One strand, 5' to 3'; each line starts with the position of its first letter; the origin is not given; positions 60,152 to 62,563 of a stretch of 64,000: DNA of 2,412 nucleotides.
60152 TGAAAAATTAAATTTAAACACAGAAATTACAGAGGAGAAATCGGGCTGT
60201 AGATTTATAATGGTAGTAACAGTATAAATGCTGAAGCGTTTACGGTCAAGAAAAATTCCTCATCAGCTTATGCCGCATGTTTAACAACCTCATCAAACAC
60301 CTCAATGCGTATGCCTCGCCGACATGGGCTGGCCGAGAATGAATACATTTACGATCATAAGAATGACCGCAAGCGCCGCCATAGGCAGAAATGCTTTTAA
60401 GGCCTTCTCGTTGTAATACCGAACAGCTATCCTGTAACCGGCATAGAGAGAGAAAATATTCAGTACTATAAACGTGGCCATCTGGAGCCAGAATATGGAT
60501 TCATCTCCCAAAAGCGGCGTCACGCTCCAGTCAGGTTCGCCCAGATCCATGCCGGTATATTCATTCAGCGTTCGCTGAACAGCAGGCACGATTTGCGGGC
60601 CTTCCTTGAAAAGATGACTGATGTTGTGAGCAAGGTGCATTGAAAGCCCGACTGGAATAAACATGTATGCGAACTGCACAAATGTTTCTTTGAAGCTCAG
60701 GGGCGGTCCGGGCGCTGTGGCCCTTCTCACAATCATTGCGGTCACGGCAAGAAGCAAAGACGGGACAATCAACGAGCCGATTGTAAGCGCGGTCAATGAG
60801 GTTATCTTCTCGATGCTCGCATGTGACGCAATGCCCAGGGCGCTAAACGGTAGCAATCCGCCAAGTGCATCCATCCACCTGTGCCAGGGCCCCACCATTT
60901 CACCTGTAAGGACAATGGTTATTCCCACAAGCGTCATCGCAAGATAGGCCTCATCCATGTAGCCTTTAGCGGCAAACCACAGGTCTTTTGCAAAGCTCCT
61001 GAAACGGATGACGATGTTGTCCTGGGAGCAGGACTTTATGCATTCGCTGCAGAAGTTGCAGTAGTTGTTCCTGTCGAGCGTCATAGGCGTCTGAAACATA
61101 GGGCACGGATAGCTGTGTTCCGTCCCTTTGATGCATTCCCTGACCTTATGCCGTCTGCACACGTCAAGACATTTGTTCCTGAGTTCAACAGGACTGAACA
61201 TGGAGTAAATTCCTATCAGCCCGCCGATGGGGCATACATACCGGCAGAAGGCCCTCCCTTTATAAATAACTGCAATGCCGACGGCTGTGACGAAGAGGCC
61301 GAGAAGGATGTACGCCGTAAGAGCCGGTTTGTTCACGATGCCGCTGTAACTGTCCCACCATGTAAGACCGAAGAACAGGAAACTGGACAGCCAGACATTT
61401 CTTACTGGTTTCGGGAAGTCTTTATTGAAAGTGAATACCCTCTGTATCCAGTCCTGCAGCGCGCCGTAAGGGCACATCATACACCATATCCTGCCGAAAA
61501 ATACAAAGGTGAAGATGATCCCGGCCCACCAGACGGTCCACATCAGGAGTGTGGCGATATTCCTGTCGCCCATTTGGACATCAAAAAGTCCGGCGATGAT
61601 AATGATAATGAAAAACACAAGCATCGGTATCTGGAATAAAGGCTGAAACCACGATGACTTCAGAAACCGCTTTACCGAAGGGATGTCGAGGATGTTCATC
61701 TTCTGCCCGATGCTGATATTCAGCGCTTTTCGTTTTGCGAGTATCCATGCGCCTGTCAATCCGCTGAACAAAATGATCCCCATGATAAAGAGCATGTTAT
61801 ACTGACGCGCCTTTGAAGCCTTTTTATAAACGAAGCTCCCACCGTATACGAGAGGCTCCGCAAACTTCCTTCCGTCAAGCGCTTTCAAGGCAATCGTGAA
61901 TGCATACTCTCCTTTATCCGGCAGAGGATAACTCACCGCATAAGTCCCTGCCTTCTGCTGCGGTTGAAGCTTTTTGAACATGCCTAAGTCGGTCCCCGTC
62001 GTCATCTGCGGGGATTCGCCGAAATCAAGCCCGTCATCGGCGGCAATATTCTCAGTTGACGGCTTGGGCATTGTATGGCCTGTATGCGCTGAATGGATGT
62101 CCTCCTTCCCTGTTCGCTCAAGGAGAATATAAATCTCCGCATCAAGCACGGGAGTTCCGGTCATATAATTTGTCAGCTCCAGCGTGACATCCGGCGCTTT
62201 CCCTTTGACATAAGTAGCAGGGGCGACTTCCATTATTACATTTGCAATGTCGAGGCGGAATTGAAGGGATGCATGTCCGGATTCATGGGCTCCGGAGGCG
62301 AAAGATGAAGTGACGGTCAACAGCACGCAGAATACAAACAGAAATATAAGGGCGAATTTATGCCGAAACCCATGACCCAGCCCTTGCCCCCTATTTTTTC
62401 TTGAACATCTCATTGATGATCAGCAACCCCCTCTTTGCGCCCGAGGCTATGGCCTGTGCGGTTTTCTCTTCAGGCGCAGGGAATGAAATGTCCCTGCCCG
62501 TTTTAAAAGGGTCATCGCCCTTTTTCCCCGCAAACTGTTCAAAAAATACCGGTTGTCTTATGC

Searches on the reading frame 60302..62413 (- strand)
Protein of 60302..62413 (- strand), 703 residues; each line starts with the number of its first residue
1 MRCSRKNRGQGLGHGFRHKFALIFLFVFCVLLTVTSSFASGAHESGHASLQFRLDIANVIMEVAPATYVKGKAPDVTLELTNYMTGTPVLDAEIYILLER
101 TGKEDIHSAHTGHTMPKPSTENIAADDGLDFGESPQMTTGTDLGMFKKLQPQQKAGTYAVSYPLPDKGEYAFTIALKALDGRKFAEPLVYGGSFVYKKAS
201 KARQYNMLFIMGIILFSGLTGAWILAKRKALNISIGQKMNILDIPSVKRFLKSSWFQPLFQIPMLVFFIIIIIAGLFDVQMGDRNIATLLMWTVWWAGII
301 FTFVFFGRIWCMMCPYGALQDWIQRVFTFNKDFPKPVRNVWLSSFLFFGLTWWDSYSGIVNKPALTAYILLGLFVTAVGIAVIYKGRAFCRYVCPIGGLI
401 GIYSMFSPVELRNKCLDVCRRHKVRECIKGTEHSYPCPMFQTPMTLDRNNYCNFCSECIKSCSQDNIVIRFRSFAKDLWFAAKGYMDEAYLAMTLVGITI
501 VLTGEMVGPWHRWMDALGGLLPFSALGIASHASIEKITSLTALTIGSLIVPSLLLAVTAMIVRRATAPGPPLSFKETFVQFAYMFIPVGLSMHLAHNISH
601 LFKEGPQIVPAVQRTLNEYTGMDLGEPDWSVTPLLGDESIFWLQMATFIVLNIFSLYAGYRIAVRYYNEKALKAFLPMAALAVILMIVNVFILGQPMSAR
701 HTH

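Call 37: find_encoding_contigs(protein=window:60302-62413:-, flank=10000, max_places=1)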
Protein window:60302-62413:- (703 aa): 1 contig read that carries it; 1 place shown.
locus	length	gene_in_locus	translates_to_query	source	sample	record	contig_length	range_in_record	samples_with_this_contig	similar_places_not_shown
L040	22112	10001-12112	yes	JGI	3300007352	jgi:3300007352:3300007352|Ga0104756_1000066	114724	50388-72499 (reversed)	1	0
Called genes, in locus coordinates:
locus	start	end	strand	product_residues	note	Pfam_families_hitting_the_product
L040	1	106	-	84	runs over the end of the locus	-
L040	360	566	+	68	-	-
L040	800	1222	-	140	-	PF00903:Glyoxalase, PF12681:Glyoxalase_2 (weak)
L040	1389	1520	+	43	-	-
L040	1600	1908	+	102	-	-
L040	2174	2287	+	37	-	-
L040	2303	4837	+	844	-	PF02384:N6_Mtase, PF20473:MmeI_Mtase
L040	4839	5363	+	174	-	PF01850:PIN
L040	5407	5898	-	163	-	PF06983:3-dmu-9_3-mt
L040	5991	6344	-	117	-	PF07237:DUF1428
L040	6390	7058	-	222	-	PF01872:RibD_C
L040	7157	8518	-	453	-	PF00890:FAD_binding_2 (weak), PF01134:GIDA, PF01266:DAO, PF02737:3HCDH_N (faint), PF07992:Pyr_redox_2, PF13738:Pyr_redox_3, PF00070:Pyr_redox, PF02852:Pyr_redox_dim, +4 more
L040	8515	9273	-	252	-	PF01904:DUF72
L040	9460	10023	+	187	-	-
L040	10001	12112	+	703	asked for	PF12801:Fer4_5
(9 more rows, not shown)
